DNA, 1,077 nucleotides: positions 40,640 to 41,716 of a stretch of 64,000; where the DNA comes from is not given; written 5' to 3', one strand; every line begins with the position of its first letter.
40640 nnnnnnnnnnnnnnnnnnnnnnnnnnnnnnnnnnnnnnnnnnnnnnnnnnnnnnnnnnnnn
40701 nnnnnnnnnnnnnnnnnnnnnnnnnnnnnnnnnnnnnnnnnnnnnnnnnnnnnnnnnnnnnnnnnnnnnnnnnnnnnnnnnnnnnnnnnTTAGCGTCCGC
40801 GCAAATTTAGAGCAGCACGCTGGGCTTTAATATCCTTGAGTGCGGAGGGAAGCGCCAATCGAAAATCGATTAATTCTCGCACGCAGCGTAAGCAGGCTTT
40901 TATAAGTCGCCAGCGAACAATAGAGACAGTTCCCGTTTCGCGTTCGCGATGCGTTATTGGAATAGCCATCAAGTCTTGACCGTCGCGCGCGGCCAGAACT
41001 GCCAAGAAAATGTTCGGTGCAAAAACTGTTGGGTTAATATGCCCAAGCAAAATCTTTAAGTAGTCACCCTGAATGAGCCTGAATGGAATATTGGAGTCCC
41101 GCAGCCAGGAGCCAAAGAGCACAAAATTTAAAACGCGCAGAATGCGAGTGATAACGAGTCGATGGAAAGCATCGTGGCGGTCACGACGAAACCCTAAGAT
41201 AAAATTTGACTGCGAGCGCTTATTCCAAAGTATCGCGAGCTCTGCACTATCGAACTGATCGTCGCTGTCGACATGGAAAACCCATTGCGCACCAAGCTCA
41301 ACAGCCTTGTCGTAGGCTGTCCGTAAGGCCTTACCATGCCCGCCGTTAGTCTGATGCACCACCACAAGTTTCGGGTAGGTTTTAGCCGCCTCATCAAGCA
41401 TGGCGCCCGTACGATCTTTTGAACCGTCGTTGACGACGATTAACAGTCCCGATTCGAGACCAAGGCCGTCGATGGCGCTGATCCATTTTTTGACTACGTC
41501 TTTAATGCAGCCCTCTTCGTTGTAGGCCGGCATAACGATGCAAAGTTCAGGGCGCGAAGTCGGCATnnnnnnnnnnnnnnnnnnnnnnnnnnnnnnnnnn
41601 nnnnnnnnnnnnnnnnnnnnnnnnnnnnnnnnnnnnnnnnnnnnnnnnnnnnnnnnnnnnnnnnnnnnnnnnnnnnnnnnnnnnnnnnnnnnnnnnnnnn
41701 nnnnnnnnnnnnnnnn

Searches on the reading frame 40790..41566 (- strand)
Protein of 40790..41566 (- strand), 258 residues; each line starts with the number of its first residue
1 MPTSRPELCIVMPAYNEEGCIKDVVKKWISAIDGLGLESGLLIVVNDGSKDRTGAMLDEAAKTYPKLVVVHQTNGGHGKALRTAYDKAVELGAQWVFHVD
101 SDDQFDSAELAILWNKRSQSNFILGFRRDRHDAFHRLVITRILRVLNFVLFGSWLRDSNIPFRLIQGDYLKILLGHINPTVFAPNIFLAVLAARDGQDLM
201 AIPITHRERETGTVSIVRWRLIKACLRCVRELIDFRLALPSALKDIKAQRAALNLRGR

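Call 6: search_protein_families(library=pfam, proteins=[window:40790-41566:-], max_evalue=0.001)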
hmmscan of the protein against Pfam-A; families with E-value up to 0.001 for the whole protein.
window:40790-41566:- (258 aa): 3 families
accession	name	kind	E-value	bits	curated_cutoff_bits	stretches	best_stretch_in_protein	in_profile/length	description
PF00535.33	Glycos_transf_2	-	4.5e-17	62.9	23.3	1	9-130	1-118/168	Glycosyl transferase family 2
PF13704.12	Glyco_tranf_2_4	-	3.6e-05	24.6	27.5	1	23-103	5-82/98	Glycosyl transferase family 2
PF13641.12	Glyco_tranf_2_3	-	0.00012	22.7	27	1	6-105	1-99/230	Glycosyltransferase like family 2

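Call 21: search_protein_families(library=ncbifam, proteins=[window:40790-41566:-], max_evalue=0.001)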
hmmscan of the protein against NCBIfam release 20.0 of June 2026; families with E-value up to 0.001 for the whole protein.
window:40790-41566:- (258 aa): 14 families
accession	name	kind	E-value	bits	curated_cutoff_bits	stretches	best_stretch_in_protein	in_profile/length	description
NF007986.1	PRK10714.1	equivalog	5.3e-14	52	529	1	8-232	8-226/316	undecaprenyl-phosphate 4-deoxy-4-formamido-L-arabinose transferase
TIGR03937.1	PgaC_IcaA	equivalog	5.8e-14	51.9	422.3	1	5-110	44-143/407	poly-beta-1,6-N-acetyl-D-glucosamine synthase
NF007482.0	PRK10073.1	equivalog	2.5e-10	39.9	423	1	3-106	3-99/334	glycosyltransferase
TIGR04182.1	glyco_TIGR04182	equivalog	7.5e-10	38.7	325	1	7-213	1-197/293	S-layer glycoprotein N-glycosyltransferase AglJ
NF058614.1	PPMAGASynPpgS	equivalog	8.6e-10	38.4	370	1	9-131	3-117/226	polyprenyl-phospho-N-acetylgalactosaminyl synthase PpgS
NF047683.1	TeichurnBiosyTuaG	equivalog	9.8e-07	28.7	400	1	2-111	2-105/252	teichuronic acid biosynthesis protein TuaG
TIGR03469.1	HpnB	hypoth_equivalog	5.4e-06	25.7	379.25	1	3-123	41-166/386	hopene-associated glycosyltransferase HpnB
NF047588.1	GlcsyltransPgfSStrep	equivalog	1.8e-05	24.2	500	1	8-165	3-159/308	glycosyltransferase PgfS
TIGR03111.1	glyc2_xrt_Gpos1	hypoth_equivalog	2.2e-05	23.4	363.95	1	4-108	47-147/439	TIGR03111 family XrtG-associated glycosyltransferase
NF041865.1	EpsU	equivalog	4.9e-05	22.5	700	1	7-107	40-137/394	exopolysaccharide biosynthesis GT2 family glycosyltransferase EpsU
NF041875.1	EPS_EpsD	equivalog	0.0001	21.9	370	1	9-102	2-89/325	exopolysaccharide biosynthesis glycosyltransferase EpsD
TIGR04283.1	glyco_like_mftF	equivalog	0.00013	21.6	182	1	8-113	1-97/221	TIGR04283 family arsenosugar biosynthesis glycosyltransferase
NF010496.0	PRK13915.1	equivalog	0.00022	20.4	262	1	8-102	33-126/307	glucosyl-3-phosphoglycerate synthase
NF041391.1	DPhHxTase_Halo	equivalog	0.0005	19.1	375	1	12-107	1-83/213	dolichyl-phosphate hexose transferase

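Call 56: search_solved_structures(query=window:40790-41566:-, max_evalue=0.001)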
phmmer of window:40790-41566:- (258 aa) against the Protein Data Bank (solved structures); distinct sequences matched with E-value up to 0.001: 12.
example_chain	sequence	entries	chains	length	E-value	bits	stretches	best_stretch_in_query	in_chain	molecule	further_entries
9hwj_A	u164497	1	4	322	1.9e-11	47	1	8-232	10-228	Undecaprenyl-phosphate 4-deoxy-4-formamido-L-arabinose transferase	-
9bhc_C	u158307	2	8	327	7.7e-10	41.7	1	8-239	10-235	Undecaprenyl-phosphate 4-deoxy-4-formamido-L-arabinose transferase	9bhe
8vxh_A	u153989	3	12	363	1.1e-09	41.3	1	8-239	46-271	Undecaprenyl-phosphate 4-deoxy-4-formamido-L-arabinose transferase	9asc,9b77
3bcv_A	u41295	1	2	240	2e-07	33.8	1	6-116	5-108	Putative glycosyltransferase protein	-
5hea_A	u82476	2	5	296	9.4e-06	28.3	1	8-113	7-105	Putative glycosyltransferase (GalT1)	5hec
7ue2_A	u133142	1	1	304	0.00024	23.7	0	40-104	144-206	RPB_PLP3_R6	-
3l7m_A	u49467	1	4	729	0.00028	23.5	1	31-116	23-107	Teichoic acid biosynthesis protein F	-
3l7i_A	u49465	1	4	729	0.00028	23.5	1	31-116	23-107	Teichoic acid biosynthesis protein F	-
3l7j_A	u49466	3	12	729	0.00028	23.5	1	31-116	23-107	Teichoic acid biosynthesis protein F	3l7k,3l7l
5eke_A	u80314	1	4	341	0.00036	23.2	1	6-108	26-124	Uncharacterized glycosyltransferase sll0501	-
5ekp_C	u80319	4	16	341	0.00036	23.1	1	6-107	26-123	Uncharacterized glycosyltransferase sll0501 | Glycosyltransferase sll0501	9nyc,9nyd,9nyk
9nye_A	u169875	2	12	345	0.00037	23.1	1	6-107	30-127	Glycosyltransferase sll0501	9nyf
